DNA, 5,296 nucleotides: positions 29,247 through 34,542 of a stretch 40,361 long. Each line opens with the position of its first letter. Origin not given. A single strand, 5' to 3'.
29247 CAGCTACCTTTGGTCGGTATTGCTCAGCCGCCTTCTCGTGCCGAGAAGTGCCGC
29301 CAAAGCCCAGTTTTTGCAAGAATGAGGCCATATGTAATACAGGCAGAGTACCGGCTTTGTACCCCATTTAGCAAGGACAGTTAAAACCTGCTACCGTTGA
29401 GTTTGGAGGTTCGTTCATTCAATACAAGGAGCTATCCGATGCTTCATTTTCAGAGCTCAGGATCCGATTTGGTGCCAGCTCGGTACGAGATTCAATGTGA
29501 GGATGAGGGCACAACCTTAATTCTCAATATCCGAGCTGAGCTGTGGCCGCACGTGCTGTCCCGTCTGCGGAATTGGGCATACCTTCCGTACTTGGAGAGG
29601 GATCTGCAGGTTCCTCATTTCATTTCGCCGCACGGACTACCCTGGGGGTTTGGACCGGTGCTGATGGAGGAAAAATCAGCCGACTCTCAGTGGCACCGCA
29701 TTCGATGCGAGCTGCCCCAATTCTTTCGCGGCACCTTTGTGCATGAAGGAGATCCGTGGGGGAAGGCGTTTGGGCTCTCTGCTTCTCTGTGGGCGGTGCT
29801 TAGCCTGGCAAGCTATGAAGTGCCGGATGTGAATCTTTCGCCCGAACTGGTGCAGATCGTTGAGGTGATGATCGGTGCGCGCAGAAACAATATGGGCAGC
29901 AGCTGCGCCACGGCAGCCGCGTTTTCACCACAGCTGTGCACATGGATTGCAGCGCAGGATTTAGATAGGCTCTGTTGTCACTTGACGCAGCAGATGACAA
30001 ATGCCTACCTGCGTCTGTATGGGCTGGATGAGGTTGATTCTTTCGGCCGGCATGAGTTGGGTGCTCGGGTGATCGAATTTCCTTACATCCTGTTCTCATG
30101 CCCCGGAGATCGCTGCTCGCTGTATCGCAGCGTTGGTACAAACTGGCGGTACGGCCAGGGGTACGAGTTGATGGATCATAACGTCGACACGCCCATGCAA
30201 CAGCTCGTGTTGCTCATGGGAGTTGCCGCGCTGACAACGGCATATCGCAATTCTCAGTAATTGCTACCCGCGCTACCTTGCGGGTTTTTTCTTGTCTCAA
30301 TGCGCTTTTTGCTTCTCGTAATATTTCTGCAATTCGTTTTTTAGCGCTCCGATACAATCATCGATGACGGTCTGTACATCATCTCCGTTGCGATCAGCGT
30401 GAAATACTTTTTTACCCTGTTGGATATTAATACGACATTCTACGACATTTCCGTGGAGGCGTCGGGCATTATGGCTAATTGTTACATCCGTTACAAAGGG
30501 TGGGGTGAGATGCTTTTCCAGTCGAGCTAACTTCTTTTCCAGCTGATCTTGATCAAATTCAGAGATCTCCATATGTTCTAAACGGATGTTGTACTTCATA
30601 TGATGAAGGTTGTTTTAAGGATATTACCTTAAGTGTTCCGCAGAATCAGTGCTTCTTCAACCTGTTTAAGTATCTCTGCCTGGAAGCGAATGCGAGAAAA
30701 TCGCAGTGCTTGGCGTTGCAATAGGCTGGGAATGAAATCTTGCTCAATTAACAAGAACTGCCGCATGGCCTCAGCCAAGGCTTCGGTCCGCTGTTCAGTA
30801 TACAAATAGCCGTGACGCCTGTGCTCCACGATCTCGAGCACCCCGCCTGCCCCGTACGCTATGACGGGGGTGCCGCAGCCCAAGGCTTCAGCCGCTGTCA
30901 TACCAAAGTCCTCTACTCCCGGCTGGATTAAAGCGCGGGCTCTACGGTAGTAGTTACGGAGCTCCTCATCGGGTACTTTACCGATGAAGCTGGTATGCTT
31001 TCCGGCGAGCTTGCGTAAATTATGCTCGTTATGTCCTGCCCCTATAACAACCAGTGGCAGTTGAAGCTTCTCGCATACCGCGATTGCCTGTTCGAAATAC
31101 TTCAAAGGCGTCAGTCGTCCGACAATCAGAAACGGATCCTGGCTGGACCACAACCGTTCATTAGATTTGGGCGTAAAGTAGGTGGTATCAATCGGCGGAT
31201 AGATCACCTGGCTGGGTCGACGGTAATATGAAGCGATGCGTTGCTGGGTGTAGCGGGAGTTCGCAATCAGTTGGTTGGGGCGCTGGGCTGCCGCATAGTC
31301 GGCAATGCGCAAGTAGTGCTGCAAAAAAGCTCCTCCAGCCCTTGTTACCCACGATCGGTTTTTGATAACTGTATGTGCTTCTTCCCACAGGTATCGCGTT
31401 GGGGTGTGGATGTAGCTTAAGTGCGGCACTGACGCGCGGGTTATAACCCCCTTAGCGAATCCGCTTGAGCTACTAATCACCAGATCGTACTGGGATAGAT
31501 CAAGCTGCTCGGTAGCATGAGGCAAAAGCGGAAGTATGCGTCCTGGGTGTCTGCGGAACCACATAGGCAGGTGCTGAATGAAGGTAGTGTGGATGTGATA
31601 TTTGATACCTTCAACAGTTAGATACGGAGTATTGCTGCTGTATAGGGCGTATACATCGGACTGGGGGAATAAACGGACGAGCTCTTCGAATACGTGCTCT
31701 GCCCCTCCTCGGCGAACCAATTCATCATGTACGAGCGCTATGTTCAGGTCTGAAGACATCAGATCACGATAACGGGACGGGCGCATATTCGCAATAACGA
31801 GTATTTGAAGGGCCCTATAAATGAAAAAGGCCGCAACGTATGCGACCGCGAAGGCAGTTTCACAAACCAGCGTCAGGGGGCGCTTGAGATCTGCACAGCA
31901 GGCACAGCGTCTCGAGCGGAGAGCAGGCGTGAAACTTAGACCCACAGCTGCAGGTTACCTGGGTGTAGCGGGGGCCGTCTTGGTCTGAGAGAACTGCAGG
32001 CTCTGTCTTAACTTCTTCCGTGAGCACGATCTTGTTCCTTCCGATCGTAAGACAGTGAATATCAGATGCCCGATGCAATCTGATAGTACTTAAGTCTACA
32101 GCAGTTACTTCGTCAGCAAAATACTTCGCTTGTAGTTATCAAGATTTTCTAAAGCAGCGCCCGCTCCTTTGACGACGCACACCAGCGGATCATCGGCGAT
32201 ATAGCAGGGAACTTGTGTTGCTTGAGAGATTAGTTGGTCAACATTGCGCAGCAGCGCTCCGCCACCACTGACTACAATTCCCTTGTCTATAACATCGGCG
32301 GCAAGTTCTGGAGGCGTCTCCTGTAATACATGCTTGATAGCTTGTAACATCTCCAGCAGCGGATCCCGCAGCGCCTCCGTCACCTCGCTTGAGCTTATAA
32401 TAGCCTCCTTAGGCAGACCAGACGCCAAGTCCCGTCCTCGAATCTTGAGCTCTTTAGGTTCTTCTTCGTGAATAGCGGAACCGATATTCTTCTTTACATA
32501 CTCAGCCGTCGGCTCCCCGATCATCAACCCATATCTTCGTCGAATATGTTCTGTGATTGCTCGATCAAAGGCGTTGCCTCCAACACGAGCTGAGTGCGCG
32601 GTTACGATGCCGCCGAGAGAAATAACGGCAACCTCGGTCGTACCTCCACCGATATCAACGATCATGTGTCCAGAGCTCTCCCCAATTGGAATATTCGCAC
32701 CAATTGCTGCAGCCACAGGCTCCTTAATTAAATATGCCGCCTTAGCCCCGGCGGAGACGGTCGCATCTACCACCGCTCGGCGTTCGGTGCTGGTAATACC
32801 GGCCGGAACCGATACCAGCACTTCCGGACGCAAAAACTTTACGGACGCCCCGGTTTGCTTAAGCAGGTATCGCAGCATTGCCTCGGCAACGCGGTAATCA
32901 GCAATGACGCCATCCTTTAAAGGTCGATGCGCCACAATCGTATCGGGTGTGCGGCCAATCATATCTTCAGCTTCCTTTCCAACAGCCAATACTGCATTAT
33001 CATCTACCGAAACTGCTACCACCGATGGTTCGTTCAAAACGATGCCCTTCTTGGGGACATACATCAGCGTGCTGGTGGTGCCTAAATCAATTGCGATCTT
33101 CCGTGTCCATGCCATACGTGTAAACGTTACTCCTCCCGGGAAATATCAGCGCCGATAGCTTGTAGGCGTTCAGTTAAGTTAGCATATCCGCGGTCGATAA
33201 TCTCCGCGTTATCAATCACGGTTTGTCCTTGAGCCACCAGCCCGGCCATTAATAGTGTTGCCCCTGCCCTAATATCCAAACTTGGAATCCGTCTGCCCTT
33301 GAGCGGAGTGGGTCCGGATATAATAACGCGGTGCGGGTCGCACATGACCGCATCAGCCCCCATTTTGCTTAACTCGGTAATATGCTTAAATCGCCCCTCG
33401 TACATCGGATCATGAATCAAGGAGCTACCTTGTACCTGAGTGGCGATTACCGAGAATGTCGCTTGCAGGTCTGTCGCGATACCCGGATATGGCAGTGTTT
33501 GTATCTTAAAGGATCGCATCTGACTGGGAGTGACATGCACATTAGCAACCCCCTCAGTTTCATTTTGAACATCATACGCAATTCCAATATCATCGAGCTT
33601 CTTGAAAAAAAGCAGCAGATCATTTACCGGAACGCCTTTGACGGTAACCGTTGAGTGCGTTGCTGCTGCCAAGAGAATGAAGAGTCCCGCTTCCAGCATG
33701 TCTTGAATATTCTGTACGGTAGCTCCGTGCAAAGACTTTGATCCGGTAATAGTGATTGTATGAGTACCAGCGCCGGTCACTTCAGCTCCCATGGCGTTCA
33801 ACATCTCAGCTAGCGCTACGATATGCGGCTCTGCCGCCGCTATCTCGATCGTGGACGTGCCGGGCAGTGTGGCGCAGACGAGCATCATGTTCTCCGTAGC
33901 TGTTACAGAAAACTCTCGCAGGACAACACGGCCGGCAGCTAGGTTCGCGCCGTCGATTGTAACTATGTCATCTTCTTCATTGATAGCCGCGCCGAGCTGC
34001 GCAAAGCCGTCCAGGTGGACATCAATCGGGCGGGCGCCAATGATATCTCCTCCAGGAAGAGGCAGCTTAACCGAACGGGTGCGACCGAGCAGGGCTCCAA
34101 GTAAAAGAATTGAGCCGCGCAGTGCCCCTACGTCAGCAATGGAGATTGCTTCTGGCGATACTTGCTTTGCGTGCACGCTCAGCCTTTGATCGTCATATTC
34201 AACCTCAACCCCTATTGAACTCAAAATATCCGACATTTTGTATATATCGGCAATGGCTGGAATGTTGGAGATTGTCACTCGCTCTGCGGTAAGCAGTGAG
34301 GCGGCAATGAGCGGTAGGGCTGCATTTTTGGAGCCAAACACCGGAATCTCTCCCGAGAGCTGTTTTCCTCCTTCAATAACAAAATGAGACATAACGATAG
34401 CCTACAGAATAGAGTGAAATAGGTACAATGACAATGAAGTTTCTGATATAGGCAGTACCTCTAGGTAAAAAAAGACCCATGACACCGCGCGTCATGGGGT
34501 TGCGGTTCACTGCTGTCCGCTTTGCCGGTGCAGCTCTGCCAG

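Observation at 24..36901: Two translation-signal classes: SD-less housekeeping backbone versus about eight self-contained, GC-richer cassettes with strong SDs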

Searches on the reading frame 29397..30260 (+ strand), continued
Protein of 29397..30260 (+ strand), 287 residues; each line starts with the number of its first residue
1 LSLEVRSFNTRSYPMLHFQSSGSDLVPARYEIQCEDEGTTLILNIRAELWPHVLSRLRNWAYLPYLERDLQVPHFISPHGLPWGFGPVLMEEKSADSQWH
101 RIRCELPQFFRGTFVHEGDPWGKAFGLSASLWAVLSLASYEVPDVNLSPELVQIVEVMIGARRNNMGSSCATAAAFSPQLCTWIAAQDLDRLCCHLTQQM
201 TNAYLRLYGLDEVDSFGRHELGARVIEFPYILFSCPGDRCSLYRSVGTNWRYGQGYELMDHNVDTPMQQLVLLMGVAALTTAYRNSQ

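Call 97: fold_search(model_id=the predicted structure, library=pdb)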
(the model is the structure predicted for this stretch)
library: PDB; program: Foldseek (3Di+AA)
matches with E <= 10: 431; with E <= 0.001: 0
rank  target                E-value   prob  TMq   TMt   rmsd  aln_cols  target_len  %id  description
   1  2dch                  1.2e-02  0.20  0.16  0.19  16.2       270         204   11  Crystal structure of archaeal intron-encoded homing endonuclease I-Tsp061I (released 2006-07-06)
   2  4fay_A                2.8e-02  0.21  0.19  0.22  13.3       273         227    7  Crystal structure of a trimeric bacterial microcompartment shell protein PduB with glycerol metabolites (released 2012-11-21)
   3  4i61_A                4.8e-02  0.28  0.22  0.25  14.9       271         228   10  Crystal structure of a trimeric bacterial microcompartment shell protein PduB (released 2014-03-26)
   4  4fpw_B                6.8e-02  0.47  0.24  0.36   8.5       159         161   16  Crystal Structure of CalU16 from Micromonospora echinospora. Northeast Structural Genomics Consortium Target MiR12. (released 2012-12-12)
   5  6uhc_D                7.2e-02  0.13  0.20  0.20  14.4       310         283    8  CryoEM structure of human Arp2/3 complex with bound NPFs (released 2020-07-01)
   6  6r1o                  7.7e-02  0.07  0.16  0.13  17.4       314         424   10  Crystal structure of E. coli seryl-tRNA synthetase complexed to a seryl sulfamoyl adenosine derivative (released 2020-01-22)
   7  3io0                  8.1e-02  0.20  0.20  0.23  12.9       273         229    8  Crystal structure of EtuB from Clostridium kluyveri (released 2009-09-15)
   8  1qe0_B                8.1e-02  0.07  0.16  0.13  20.2       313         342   10  CRYSTAL STRUCTURE OF APO S. AUREUS HISTIDYL-TRNA SYNTHETASE (released 2000-07-12)
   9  3a7u                  1.2e-01  0.16  0.20  0.18  17.8       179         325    9  Crystal structure of the bovine lipoyltransferase in its unliganded form (released 2010-01-19)
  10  3i82                  1.3e-01  0.10  0.18  0.22  16.9       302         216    7  Ethanolamine Utilization Microcompartment Shell Subunit, EutL Closed Form (released 2010-01-12)
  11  3c1n_D                1.6e-01  0.12  0.16  0.11  14.5       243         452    6  Crystal Structure of Allosteric Inhibition Threonine-sensitive Aspartokinase from Methanococcus jannaschii with L-thre (released 2008-03-25)
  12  8ou8_A                1.6e-01  0.06  0.19  0.14  19.1       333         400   10  Crystal structure of E. coli threonyl tRNA synthetase in complex with a TM84 analogue (released 2023-07-12)
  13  2gjg                  1.6e-01  0.05  0.13  0.14  21.0       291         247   10  CRYSTAL STRUCTURE OF A PILZ-CONTAINING PROTEIN (PP4397) FROM PSEUDOMONAS PUTIDA KT2440 AT 2.25 A RESOLUTION (released 2006-04-25)
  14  3krm_C                1.9e-01  0.18  0.21  0.30  13.5       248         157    8  Imp1 kh34 (released 2010-02-09)
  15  1u2v_D                1.9e-01  0.10  0.22  0.22  13.6       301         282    8  Crystal structure of Arp2/3 complex with bound ADP and calcium (released 2004-11-09)
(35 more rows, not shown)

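Call 99: fold_search(model_id=the predicted structure, library=viral)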
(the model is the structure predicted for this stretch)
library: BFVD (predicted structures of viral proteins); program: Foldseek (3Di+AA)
matches with E <= 10: 503; with E <= 0.001: 0
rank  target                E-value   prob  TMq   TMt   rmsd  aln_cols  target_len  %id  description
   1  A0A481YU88            2.5e-02  0.14  0.15  0.06  22.4       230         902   13  Uncharacterized protein [Marseillevirus LCMAC103]
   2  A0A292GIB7            3.1e-02  0.16  0.19  0.24  16.5       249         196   11  (no name in the UniProt tables at hand)
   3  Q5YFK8                6.4e-02  0.15  0.18  0.06  17.4       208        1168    9  Uncharacterized protein [Singapore grouper iridovirus]
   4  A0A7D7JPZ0            6.4e-02  0.05  0.09  0.07  18.6       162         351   13  Glycoprotein (Fragment) [Lepidopteran phasma-related virus OKIAV246]
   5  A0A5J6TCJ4            1.4e-01  0.44  0.20  0.41   5.9       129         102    9  Uncharacterized protein [Gordonia phage Toast]
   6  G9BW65                1.6e-01  0.38  0.24  0.37   6.5       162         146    4  (no name in the UniProt tables at hand)
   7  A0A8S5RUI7            1.6e-01  0.08  0.17  0.15  15.9       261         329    6  (no name in the UniProt tables at hand)
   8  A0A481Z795            1.6e-01  0.07  0.16  0.14  14.9       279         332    6  Aspartyl protease [Pithovirus LCPAC304]
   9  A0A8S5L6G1            1.6e-01  0.07  0.15  0.07  12.9       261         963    8  ribonucleoside-diphosphate reductase [Myoviridae sp. ctA4D8]
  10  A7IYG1                1.9e-01  0.14  0.16  0.24  12.3       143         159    8  Gp94 [Corynebacterium phage P1201]
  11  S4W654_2              1.9e-01  0.06  0.17  0.07  15.9       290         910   10  Ribonucleoside-diphosphate reductase [Pandoravirus salinus]
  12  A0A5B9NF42            2.2e-01  0.09  0.12  0.24  17.0       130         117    9  Uncharacterized protein [Proteus phage Saba]
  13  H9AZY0                2.4e-01  0.05  0.10  0.11  13.6       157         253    8  VP16 [Haloarcula hispanica icosahedral virus 2]
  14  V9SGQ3                2.6e-01  0.05  0.16  0.06  20.1       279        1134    8  Putative early transcription factor large subunit [Tunisvirus fontaine2]
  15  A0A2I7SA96            2.9e-01  0.41  0.13  0.39   7.6        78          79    9  (no name in the UniProt tables at hand)
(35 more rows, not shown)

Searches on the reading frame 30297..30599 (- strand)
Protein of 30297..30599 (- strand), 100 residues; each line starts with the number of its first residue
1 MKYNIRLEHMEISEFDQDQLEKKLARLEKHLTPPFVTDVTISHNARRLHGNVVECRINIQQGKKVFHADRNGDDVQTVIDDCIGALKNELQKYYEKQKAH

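Call 8: search_protein_families(library=pfam, proteins=[window:30297-30599:-], max_evalue=0.01)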
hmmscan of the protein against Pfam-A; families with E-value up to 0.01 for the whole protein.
window:30297-30599:- (100 aa): 1 family
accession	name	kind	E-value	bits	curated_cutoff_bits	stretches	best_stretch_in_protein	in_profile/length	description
PF02482.25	Ribosomal_S30AE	-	3.5e-15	56.9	23.7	1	4-98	2-88/88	Sigma 54 modulation protein / S30EA ribosomal protein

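Call 54: find_encoding_contigs(protein=window:30297-30599:-, flank=5000, max_places=6)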
Protein window:30297-30599:- (100 aa): 1 contig read that carries it; 1 place shown.
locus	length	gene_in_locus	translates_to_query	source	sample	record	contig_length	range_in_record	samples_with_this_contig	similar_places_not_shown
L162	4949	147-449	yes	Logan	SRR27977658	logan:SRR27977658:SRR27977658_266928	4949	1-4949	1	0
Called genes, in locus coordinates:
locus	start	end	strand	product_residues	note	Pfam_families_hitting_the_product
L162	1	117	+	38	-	?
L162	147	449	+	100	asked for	PF02482:Ribosomal_S30AE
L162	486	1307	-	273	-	-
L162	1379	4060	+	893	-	PF07517:SecA_DEAD, PF00270:DEAD (weak), PF01043:SecA_PP_bind, PF21090:P-loop_SecA, PF07516:SecA_SW, PF02810:SEC-C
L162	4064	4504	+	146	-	PF01243:PNPOx_N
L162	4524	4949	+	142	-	?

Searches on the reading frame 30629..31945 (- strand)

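Call 8: search_protein_families(library=pfam, proteins=[window:30629-31945:-], max_evalue=0.01)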
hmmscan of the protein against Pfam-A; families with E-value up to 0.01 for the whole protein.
window:30629-31945:- (438 aa): 6 families
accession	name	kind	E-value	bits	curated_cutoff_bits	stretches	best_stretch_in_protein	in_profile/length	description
PF00534.26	Glycos_transf_1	-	1.6e-27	96.6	26.4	1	272-400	18-158/172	Glycosyl transferases group 1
PF13692.12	Glyco_trans_1_4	-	5.3e-21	75.8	27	1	272-398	4-140/142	Glycosyl transferases group 1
PF13439.12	Glyco_transf_4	-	9.4e-13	49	28.5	1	80-255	2-169/170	Glycosyltransferase Family 4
PF20706.3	GT4-conflict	-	3.9e-07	29.8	26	1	266-376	194-323/385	Family 4 Glycosyltransferase in conflict systems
PF13524.12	Glyco_trans_1_2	-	0.00018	22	25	1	295-399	14-113/144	Glycosyl transferase-like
PF13579.12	Glyco_trans_4_4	-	0.0037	18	29.7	1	84-248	9-153/158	Glycosyl transferase 4-like domain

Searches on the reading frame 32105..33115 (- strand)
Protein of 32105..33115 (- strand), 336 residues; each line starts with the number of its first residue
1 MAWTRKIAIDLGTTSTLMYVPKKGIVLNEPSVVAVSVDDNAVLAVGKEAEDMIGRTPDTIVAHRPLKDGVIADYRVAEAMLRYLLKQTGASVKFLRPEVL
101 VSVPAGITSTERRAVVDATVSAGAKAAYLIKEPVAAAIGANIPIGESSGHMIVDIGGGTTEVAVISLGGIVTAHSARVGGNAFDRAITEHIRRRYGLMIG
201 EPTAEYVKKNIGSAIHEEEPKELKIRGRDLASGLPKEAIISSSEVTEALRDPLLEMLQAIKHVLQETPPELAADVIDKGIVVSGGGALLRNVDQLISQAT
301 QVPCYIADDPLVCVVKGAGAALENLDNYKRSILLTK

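Call 8: search_protein_families(library=pfam, proteins=[window:32105-33115:-], max_evalue=0.01)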
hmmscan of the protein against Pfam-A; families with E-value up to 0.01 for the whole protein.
window:32105-33115:- (336 aa): 8 families
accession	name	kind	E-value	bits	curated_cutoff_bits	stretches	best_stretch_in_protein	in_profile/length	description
PF06723.19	MreB_Mbl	-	1.7e-134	448.2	27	1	5-329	2-326/327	MreB/Mbl protein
PF00012.26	HSP70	-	6.4e-14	51.5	20.6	1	75-196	112-239/599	Hsp70 protein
PF14450.12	FtsA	-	9e-13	49.1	31.8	1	152-307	2-110/127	Cell division protein FtsA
PF00022.25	Actin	-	4.3e-11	42.5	27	1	29-210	30-204/410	Actin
PF11104.14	PilM_2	-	5.9e-07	29.2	27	0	145-210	177-236/340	Type IV pilus assembly protein PilM;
PF06277.17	EutA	-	0.0016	17.8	27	1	152-186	147-181/475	Ethanolamine utilisation protein EutA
PF08841.16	DDR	-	0.0029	17.1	24.6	1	125-197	110-178/328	Diol dehydratase reactivase ATPase-like domain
PF02541.22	Ppx-GppA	-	0.0096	15.8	27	0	145-184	109-148/285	Ppx/GppA phosphatase family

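Call 28: find_related_loci(query=window:32105-33115:-, collection=metagenome_contigs, flank=10000)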
Query window:32105-33115:- (336 aa) in metagenome_contigs; peptide patterns used: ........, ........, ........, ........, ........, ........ (x = any residue, [..] = any of these).
600 stretches matched a pattern (row limit reached: there are more); 585 encode a relative of the query (tblastn E <= 1e-3); the best 80 are kept; 80 distinct loci.
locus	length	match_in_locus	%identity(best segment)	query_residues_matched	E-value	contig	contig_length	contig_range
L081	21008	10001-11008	79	1-336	2e-178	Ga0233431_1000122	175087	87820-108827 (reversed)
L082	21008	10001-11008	78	1-336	4e-165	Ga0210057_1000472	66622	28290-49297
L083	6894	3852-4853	65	3-336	2e-147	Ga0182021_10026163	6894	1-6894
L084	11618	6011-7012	64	3-336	2e-145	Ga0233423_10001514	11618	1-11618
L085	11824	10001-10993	64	3-333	9e-145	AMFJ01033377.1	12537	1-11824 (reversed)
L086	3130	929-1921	64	6-336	5e-151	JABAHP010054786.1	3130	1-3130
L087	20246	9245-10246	65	3-336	4e-144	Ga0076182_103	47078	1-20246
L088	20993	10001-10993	62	3-333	9e-144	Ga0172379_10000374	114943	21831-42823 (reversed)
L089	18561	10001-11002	62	1-334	2e-143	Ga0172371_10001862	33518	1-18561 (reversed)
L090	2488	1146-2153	66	1-336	7e-152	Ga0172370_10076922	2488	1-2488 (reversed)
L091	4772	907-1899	63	1-331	2e-145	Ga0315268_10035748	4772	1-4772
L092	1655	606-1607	62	3-336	2e-155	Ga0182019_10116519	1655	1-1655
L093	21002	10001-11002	66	3-336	2e-142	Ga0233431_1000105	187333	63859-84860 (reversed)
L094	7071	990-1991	63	3-336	1e-142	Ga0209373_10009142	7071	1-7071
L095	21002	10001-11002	66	3-336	3e-142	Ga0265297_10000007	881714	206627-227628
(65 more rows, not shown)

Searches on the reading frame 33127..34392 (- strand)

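Call 8: search_protein_families(library=pfam, proteins=[window:33127-34392:-], max_evalue=0.01)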
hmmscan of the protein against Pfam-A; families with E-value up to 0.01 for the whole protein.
window:33127-34392:- (421 aa): 1 family
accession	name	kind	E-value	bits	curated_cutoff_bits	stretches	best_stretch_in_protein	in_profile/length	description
PF00275.25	EPSP_synthase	-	1.2e-75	255.3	22.8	1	7-410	2-417/417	EPSP synthase (3-phosphoshikimate 1-carboxyvinyltransferase)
